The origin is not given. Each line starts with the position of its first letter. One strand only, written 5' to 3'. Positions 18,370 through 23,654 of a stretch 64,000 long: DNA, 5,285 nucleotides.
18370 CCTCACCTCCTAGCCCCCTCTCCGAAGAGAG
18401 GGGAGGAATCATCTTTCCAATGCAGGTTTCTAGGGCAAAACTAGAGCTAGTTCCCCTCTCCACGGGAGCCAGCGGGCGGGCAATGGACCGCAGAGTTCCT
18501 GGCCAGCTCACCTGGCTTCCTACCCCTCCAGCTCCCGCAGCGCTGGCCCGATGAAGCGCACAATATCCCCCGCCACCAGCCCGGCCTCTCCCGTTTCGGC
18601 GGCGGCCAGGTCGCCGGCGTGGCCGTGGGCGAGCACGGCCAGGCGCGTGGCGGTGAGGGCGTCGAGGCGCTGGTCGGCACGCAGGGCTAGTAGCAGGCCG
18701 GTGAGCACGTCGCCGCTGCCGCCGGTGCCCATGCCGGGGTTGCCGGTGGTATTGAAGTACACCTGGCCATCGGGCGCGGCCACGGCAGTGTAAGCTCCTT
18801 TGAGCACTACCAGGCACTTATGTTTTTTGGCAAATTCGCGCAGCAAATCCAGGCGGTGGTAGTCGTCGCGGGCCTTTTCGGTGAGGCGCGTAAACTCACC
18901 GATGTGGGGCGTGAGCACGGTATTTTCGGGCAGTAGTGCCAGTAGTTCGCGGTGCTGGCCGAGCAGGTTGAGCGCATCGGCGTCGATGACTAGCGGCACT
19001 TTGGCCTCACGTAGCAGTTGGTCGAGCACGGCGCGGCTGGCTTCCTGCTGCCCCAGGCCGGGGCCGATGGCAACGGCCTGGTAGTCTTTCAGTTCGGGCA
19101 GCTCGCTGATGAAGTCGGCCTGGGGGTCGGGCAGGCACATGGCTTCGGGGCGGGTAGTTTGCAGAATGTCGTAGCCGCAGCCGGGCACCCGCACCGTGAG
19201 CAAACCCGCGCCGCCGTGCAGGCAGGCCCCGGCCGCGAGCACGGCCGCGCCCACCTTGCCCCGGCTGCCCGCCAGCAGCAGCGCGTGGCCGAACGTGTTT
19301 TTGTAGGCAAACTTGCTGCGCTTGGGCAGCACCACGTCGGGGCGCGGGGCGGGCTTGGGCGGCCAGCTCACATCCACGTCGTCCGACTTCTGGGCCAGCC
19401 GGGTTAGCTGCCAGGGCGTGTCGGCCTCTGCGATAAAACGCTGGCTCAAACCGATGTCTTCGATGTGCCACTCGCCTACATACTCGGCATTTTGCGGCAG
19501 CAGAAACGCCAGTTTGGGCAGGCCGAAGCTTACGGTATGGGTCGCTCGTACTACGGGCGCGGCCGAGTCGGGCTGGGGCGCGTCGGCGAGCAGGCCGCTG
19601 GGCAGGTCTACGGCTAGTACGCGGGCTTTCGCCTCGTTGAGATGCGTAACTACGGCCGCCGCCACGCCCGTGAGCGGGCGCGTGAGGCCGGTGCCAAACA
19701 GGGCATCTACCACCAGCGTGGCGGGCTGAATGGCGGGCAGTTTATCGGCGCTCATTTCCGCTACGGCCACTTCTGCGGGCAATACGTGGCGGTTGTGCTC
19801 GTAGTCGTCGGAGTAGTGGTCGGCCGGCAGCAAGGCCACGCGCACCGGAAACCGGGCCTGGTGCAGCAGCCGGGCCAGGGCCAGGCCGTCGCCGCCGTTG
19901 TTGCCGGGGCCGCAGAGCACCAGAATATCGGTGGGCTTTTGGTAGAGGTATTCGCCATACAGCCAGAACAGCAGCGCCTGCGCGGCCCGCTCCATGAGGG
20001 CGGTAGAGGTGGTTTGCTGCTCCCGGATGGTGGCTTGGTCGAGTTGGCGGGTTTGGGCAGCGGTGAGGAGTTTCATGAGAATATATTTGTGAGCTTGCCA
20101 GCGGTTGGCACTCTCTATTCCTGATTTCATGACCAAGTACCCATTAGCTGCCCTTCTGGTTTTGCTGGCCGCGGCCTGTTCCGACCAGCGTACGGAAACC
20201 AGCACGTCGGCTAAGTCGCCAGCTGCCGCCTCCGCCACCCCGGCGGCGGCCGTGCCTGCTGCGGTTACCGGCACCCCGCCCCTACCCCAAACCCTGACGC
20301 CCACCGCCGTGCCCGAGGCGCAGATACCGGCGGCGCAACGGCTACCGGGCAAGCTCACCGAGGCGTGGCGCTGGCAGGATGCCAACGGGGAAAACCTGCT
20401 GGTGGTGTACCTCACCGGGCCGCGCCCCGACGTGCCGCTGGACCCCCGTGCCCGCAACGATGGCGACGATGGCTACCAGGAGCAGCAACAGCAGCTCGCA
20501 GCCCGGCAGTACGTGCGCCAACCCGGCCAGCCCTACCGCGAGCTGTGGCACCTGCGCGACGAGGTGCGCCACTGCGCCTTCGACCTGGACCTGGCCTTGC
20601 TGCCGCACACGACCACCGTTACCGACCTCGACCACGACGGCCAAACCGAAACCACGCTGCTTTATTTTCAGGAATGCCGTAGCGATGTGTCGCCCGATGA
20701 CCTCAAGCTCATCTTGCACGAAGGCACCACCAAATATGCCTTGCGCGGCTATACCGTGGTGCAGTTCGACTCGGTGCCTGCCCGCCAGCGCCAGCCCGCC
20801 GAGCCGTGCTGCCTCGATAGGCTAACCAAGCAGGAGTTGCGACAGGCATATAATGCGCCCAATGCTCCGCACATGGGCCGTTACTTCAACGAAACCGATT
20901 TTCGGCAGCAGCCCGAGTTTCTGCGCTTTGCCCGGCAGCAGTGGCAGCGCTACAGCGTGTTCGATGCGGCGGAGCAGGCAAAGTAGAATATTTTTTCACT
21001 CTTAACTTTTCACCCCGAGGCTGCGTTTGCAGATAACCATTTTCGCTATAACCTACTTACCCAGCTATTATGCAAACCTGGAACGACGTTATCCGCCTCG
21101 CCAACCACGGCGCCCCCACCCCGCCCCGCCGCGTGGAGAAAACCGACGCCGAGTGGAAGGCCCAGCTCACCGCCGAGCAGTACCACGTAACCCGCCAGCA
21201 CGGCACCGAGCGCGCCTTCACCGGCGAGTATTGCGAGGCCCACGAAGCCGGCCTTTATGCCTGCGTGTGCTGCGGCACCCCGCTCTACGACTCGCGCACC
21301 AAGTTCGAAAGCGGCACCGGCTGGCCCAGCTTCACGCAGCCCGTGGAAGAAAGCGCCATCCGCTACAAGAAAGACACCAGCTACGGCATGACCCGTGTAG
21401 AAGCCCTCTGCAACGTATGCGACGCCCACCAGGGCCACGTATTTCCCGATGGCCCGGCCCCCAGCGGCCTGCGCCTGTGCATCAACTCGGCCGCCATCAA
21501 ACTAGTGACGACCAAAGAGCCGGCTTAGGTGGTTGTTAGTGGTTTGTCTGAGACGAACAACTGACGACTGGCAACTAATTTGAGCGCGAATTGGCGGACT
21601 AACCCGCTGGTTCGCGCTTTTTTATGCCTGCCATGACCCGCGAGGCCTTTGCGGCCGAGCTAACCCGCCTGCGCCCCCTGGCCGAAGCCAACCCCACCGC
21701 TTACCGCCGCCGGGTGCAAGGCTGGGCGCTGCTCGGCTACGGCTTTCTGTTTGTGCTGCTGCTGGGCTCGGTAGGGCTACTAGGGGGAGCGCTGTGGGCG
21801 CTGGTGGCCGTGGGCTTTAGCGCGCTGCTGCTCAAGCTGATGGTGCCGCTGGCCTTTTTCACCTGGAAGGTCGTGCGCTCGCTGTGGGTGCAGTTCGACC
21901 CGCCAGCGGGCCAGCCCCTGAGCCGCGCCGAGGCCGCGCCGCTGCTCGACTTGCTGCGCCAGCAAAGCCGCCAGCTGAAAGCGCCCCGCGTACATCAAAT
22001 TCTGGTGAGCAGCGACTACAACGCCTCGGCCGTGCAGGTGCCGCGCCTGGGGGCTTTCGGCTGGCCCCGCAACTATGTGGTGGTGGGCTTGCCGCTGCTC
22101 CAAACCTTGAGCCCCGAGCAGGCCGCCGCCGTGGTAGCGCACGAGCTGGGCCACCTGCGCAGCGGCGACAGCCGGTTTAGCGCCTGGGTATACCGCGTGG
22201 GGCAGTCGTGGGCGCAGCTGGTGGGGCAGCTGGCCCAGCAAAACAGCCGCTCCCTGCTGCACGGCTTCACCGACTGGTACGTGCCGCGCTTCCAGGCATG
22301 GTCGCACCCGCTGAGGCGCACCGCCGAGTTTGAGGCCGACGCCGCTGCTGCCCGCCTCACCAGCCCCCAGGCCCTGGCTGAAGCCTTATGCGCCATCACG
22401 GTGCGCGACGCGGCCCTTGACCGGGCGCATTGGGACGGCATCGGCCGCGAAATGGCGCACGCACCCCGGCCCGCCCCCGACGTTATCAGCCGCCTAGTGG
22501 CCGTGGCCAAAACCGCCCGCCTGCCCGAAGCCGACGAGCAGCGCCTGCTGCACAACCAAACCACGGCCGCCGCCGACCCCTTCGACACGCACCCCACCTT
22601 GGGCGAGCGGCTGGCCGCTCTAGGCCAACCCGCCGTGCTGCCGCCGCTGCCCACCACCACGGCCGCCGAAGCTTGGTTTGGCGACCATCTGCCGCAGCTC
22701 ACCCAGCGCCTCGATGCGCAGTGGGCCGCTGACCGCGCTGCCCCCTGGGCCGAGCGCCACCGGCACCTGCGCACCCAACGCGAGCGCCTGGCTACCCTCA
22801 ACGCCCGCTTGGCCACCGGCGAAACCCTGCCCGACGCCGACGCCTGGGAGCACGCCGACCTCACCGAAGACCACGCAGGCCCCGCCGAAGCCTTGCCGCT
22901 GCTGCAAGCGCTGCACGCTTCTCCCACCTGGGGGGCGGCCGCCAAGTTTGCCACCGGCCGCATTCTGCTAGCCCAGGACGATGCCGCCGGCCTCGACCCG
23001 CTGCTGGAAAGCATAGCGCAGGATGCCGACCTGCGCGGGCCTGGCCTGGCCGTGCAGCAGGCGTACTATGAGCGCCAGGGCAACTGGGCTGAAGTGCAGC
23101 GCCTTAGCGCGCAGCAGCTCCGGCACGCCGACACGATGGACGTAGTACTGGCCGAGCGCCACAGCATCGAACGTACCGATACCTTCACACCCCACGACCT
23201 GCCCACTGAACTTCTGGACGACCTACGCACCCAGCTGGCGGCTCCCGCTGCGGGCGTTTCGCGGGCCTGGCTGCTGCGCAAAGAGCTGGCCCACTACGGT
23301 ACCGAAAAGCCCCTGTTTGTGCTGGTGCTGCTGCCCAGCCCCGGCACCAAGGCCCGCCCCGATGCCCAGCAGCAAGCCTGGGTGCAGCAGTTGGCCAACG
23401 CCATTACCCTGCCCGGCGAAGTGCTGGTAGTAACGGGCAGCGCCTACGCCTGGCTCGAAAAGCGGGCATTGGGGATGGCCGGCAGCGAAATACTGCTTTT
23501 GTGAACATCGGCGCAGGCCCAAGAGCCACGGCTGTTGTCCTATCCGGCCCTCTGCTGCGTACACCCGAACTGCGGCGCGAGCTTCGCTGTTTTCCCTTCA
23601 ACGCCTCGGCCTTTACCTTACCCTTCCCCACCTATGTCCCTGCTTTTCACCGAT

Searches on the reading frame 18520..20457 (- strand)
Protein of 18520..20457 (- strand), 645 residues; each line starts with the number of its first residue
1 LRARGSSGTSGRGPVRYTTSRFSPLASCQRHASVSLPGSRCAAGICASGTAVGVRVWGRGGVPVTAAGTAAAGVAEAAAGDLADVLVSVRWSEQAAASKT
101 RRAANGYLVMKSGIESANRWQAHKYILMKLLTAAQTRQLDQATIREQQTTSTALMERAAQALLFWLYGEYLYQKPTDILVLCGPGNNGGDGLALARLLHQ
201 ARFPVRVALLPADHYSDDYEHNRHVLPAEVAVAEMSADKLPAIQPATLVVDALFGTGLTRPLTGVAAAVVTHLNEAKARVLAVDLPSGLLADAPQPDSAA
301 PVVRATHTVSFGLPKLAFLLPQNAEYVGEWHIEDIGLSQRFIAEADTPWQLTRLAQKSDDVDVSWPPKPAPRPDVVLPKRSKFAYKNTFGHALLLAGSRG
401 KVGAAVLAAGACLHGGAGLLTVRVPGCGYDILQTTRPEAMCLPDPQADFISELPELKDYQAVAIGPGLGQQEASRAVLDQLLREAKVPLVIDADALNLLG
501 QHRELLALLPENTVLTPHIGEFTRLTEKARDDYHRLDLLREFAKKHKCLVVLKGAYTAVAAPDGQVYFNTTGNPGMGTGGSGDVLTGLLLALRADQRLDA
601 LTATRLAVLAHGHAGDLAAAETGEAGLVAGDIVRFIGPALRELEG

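Call 8: search_protein_families(library=ncbifam, proteins=[window:18520-20457:-])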
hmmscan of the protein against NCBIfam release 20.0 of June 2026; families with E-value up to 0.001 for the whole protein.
window:18520-20457:- (645 aa): 4 families
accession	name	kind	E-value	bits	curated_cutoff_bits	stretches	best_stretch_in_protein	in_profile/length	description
NF007856.0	PRK10565.1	equivalog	1.3e-72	245.1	703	1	123-635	10-493/510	bifunctional ADP-dependent NAD(P)H-hydrate dehydratase/NAD(P)H-hydrate epimerase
TIGR00196.1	yjeF_cterm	hypoth_equivalog_domain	6.9e-62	209.3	129.85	1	375-639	10-274/277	NAD(P)H-hydrate dehydratase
TIGR00197.1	yjeF_nterm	hypoth_equivalog_domain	7.6e-37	126.9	88.6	1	132-338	4-205/206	NAD(P)H-hydrate epimerase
NF006830.1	PRK09355.1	equivalog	0.00019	20.9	180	1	532-623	143-233/263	hydroxyethylthiazole kinase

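Call 10: find_homologous_proteins(query=window:18520-20457:-, max_evalue=1e-30)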
Query window:18520-20457:- (645 aa): 6176 proteins with E <= 1e-30 among 8000 candidates; the best 120 are listed.
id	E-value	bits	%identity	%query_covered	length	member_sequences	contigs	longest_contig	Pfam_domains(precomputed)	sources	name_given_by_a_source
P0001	0.0e+0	1150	100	80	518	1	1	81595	PF01256.23,PF03853.22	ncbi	ncbi:MAG: NAD(P)H-hydrate dehydratase [Janthinobacterium lividum]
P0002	3.6e-280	949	84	80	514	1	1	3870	PF01256.23,PF03853.22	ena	-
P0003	1.4e-265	901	79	80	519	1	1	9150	PF01256.23,PF03853.22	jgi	jgi:hydroxyethylthiazole kinase-like uncharacterized protein yjeF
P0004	2.9e-264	897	80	80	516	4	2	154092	PF01256.23,PF03853.22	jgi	-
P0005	3.6e-263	893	79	80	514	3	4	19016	PF01256.23,PF03853.22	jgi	-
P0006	1.2e-262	891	80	80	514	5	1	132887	PF01256.23,PF03853.22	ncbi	ncbi:MAG: NAD(P)H-hydrate dehydratase [Janthinobacterium lividum]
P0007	2.2e-262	890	77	80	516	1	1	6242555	PF01256.23,PF03853.22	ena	-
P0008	2.9e-261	887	79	80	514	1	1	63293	PF01256.23,PF03853.22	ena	-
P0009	4.2e-261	886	79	80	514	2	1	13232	PF01256.23,PF03853.22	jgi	-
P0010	1.2e-260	885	78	80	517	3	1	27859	PF01256.23,PF03853.22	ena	-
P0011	1.7e-259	881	77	80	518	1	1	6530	PF01256.23,PF03853.22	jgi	jgi:hydroxyethylthiazole kinase-like uncharacterized protein yjeF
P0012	3.4e-259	880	78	80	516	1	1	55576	PF01256.23,PF03853.22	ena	-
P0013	3.7e-259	880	77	80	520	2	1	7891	PF01256.23,PF03853.22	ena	-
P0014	4.8e-259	879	79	80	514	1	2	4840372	PF01256.23,PF03853.22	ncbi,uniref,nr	ncbi:NAD(P)H-hydrate dehydratase [Hymenobacter psoromatis]|uniref:NAD(P)H-hydrate dehydratase n=1 Ta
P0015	1.6e-258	878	78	80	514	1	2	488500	PF01256.23,PF03853.22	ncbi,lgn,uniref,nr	ncbi:NAD(P)H-hydrate dehydratase [Hymenobacter sp. UV11]|uniref:NAD(P)H-hydrate dehydratase n=1 Tax=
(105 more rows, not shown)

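Call 12: find_encoding_contigs(protein=P0001, flank=10000, max_places=3)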
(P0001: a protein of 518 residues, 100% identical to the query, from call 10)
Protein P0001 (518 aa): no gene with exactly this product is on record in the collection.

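Call 13: find_encoding_contigs(protein=P0004, flank=10000, max_places=3)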
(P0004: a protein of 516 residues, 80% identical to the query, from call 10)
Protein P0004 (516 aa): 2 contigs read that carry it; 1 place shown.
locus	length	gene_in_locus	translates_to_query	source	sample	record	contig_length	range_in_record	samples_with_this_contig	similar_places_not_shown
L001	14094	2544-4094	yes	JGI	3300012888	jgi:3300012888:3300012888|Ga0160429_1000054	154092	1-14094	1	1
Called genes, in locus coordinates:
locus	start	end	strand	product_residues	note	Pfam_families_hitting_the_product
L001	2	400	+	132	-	?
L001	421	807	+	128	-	PF01609:DDE_Tnp_1 (weak)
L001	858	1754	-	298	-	PF03313:SDH_alpha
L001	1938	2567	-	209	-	PF01641:SelR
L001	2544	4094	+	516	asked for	PF03853:YjeF_N, PF01256:Carb_kinase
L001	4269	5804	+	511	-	PF00916:Sulfate_transp, PF01740:STAS (weak), PF13466:STAS_2 (weak)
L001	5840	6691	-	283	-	-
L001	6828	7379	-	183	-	PF00719:Pyrophosphatase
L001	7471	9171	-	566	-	PF01663:Phosphodiest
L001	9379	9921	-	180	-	PF06052:3-HAO, PF07883:Cupin_2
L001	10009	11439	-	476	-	-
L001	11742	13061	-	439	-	PF13231:PMT_2 (weak)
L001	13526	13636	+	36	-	-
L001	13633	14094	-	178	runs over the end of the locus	PF02018:CBM_4_9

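Call 14: find_encoding_contigs(protein=P0014, flank=10000, max_places=3)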
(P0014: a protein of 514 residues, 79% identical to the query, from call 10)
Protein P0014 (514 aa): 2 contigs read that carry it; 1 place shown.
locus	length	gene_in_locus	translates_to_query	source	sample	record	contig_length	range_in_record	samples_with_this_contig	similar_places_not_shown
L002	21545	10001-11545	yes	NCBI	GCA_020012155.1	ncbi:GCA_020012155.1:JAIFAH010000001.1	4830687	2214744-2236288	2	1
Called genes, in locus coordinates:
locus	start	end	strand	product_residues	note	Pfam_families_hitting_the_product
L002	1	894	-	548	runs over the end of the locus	PF02321:OEP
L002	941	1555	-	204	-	PF00440:TetR_N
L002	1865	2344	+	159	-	PF02542:YgbB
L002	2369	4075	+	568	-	PF04389:Peptidase_M28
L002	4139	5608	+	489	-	PF02589:LUD_dom, PF13187:Fer4_9 (faint), PF00037:Fer4 (faint), PF12797:Fer4_2 (faint), PF12798:Fer4_3 (faint), PF12838:Fer4_7 (faint), PF13183:Fer4_8, PF13534:Fer4_17 (weak), +1 more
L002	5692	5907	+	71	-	PF01381:HTH_3, PF13560:HTH_31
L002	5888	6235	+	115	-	PF13657:Couple_hipA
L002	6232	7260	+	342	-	PF07804:HipA_C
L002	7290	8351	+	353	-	-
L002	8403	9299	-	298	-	PF03313:SDH_alpha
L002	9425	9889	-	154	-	PF01641:SelR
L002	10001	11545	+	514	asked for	PF03853:YjeF_N, PF01256:Carb_kinase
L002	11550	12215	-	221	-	PF13568:OMP_b-brl_2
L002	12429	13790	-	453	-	PF06078:DUF937, PF00691:OmpA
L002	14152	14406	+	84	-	-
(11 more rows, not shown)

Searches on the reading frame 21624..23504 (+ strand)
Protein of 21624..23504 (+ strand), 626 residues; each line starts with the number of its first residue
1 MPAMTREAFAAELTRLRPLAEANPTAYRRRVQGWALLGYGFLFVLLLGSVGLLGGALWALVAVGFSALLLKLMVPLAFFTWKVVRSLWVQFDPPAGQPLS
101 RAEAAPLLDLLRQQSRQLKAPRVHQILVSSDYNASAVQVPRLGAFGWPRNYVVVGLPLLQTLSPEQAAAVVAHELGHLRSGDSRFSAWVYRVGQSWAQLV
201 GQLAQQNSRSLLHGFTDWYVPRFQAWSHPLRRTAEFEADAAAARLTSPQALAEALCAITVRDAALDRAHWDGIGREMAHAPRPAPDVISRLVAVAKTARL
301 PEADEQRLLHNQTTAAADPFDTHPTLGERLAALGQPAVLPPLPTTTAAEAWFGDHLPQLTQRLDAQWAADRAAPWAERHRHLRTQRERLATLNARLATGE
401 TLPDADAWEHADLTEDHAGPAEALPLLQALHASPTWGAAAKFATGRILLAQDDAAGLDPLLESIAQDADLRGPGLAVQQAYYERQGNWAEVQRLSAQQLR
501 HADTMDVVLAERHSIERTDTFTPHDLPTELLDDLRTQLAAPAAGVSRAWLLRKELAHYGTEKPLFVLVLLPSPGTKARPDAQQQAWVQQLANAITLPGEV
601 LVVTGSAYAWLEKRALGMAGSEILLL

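Call 8: search_protein_families(library=ncbifam, proteins=[window:21624-23504:+])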
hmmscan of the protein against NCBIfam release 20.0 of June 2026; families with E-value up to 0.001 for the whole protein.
window:21624-23504:+ (626 aa): 7 families
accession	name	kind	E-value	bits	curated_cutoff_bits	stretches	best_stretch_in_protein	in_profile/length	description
NF003965.0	PRK05457.1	equivalog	3e-09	36.7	245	1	104-182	76-149/285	protease HtpX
NF002775.0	PRK02870.1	equivalog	7.7e-06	25.4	285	0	152-186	158-192/338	zinc metalloprotease HtpX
NF002826.0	PRK03001.1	equivalog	2.5e-05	23.6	369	0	231-259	198-227/285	zinc metalloprotease HtpX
NF003425.0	PRK04897.1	equivalog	3.4e-05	23.2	355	0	61-188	36-158/298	zinc metalloprotease HtpX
NF002669.0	PRK02391.1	equivalog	8.3e-05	21.9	341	0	150-182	117-149/298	zinc metalloprotease HtpX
NF002363.0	PRK01345.1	equivalog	0.00013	21.2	422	0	152-183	109-140/318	zinc metalloprotease HtpX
NF002322.0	PRK01265.1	equivalog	0.00078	19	275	0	137-184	108-157/325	zinc metalloprotease HtpX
